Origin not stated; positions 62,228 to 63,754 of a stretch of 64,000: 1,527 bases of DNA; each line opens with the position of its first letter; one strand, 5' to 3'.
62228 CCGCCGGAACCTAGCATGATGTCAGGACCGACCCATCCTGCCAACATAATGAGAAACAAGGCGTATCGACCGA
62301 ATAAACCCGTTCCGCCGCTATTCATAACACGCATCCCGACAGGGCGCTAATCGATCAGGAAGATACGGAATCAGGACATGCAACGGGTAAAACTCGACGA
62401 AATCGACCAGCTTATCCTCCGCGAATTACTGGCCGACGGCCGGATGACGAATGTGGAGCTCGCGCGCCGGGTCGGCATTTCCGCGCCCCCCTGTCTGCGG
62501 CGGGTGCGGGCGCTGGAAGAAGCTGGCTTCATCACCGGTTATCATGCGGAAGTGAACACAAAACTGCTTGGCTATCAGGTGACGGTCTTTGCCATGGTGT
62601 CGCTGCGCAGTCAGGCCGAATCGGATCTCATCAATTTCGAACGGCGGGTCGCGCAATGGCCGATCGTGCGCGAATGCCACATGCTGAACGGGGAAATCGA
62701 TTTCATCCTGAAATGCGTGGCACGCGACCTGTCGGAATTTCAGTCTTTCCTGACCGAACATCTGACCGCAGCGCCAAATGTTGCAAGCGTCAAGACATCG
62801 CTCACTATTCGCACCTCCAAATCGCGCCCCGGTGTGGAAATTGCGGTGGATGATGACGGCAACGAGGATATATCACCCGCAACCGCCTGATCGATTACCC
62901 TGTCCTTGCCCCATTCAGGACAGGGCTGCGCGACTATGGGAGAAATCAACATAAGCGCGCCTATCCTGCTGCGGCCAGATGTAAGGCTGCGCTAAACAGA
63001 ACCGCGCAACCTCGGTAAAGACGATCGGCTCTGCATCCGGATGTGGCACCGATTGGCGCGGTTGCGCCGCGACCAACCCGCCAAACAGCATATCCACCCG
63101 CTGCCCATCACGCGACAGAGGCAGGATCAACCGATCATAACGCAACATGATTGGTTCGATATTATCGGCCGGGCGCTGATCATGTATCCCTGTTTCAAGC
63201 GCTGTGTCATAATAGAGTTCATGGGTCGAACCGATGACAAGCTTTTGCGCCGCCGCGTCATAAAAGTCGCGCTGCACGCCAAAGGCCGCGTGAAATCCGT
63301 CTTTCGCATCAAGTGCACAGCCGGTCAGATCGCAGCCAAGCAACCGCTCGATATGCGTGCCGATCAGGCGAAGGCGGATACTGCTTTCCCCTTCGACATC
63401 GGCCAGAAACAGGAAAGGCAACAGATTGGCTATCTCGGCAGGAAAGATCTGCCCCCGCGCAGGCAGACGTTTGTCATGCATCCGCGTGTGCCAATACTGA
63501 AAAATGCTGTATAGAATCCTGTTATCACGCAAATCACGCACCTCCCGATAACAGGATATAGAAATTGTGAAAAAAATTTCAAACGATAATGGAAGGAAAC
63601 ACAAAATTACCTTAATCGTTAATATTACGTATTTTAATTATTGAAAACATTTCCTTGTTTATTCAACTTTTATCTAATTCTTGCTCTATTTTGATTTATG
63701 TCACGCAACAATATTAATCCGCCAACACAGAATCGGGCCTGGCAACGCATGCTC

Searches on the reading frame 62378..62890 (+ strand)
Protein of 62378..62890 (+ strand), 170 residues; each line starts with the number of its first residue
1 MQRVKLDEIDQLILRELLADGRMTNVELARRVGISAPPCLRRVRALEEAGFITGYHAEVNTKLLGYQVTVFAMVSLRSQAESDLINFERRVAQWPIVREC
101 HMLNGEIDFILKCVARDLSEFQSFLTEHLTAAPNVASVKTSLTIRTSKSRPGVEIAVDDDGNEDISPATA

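Call 3: search_protein_families(library=pfam, proteins=[window:62378-62890:+], max_evalue=0.1)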
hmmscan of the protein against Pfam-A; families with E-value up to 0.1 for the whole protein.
window:62378-62890:+ (170 aa): 13 families
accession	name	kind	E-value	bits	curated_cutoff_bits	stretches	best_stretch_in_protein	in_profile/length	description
PF01037.27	AsnC_trans_reg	-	6e-20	71.4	25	1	74-146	3-73/73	Lrp/AsnC ligand binding domain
PF13412.12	HTH_24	-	1.5e-19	69.7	21.9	1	6-53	1-48/48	Winged helix-turn-helix DNA-binding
PF13404.12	HTH_AsnC-type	-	1.9e-16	60.1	27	1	6-47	1-42/42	AsnC-type helix-turn-helix domain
PF12840.13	HTH_20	-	8.6e-06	26.1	27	1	13-53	9-49/51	Helix-turn-helix domain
PF01047.28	MarR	-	3.9e-05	23.9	24.6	1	12-55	7-50/59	MarR family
PF01978.25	TrmB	-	0.0018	18.5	25.6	1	4-53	4-53/68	Sugar-specific transcriptional regulator TrmB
PF09339.16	HTH_IclR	-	0.0037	17.5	22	1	19-53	15-49/52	IclR helix-turn-helix domain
PF25213.1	HVO_A0261_N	-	0.017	15.4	35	1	16-58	18-60/86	HVO_A0261 N-terminal domain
PF01022.26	HTH_5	-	0.023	15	22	1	17-52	10-45/47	Bacterial regulatory protein, arsR family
PF16221.11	HTH_47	-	0.027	14.5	27.1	1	18-53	42-77/78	winged helix-turn-helix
PF13443.12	HTH_26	-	0.034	14.9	22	1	14-36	2-24/63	Cro/C1-type HTH DNA-binding domain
PF12802.13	MarR_2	-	0.073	13.7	27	0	13-53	10-51/61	MarR family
PF22451.2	NirdL-like_HTH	-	0.087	12.9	27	0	27-52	21-46/47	Siroheme decarboxylase NirDL-like HTH domain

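Call 4: search_protein_families(library=ncbifam, proteins=[window:62378-62890:+], max_evalue=0.1)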
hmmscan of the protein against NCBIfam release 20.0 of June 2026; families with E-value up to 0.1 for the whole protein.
window:62378-62890:+ (170 aa): 17 families
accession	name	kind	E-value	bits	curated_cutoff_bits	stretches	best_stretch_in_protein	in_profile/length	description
NF008370.0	PRK11169.1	equivalog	1.8e-34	118.8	233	1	5-149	11-155/164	leucine-responsive transcriptional regulator Lrp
NF008384.0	PRK11179.1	equivalog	3.2e-18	66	227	1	2-145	3-144/153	transcriptional regulator AsnC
NF053758.1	ChrTpTrnRegChrS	equivalog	2.9e-17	62.9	250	1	3-153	9-156/158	chromate efflux transcriptional regulator ChrS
NF040820.1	trans_reg_LrpA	equivalog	5.4e-14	52.3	250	1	6-135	2-128/141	HTH-type transcriptional regulator LrpA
NF041396.1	TranRegLrp_Halo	equivalog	1.7e-10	40.9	190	1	7-148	4-141/149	HTH-type transcriptional regulator Lrp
NF041395.1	TranRegLrpA1_Halo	equivalog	5e-09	36.3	250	1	10-140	7-134/142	HTH-type transcriptional regulator LrpA1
NF040947.1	trans_reg_LysM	equivalog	1.1e-08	35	180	1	6-144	1-133/136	HTH-type transcriptional regulator LysM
TIGR03338.1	phnR_burk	equivalog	0.00028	20.5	271.5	1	7-52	18-64/212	phosphonate utilization associated transcriptional regulator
TIGR01884.1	cas_HTH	subfamily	0.00046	19.6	60.2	1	5-54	139-188/202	CRISPR-associated CARF protein Csa3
NF040708.3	Siroheme_Dcarb_AhbA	equivalog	0.006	16.4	140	1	27-78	21-72/144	siroheme decarboxylase subunit alpha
NF033788.1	HTH_metalloreg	subfamily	0.01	15.6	55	1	13-54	16-57/77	metalloregulator ArsR/SmtB family transcription factor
NF038251.1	AdcR_fam_Zn_TF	equivalog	0.016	15.4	175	1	5-72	33-99/143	zinc-dependent MarR family transcriptional regulator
TIGR02337.1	HpaR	equivalog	0.017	15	121.2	1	10-64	30-84/130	homoprotocatechuate degradation operon regulator HpaR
NF053606.1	Sta1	subfamily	0.027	14.6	80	1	6-58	18-70/100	Sta1 family transcriptional regulator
NF040707.3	Siroheme_Dcarb_AhbB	equivalog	0.03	14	125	1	27-100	18-88/146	siroheme decarboxylase subunit beta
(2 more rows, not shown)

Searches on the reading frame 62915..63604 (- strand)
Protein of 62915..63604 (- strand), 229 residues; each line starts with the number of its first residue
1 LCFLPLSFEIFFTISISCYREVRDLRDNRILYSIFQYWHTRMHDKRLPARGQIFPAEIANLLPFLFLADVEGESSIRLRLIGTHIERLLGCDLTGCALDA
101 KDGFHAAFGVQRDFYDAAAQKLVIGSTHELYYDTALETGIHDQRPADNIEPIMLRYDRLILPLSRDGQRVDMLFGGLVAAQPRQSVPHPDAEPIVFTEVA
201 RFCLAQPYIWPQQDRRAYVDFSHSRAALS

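Call 3: search_protein_families(library=pfam, proteins=[window:62915-63604:-], max_evalue=0.1)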
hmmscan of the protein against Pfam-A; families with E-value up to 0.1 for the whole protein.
window:62915-63604:- (229 aa): 1 family
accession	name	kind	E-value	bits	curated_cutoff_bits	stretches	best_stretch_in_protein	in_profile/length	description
PF07310.19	PAS_5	-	6.8e-14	52.3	22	1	32-98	7-73/137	PAS domain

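Call 4: search_protein_families(library=ncbifam, proteins=[window:62915-63604:-], max_evalue=0.1)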
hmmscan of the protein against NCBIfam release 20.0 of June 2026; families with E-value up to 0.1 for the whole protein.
window:62915-63604:- (229 aa): 1 family
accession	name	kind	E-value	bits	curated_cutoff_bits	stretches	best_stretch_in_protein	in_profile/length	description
NF051868.1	CellCycRegMopJ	equivalog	1.1e-13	51.3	200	1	31-175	15-145/164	motility/cell cycle regulatory protein MopJ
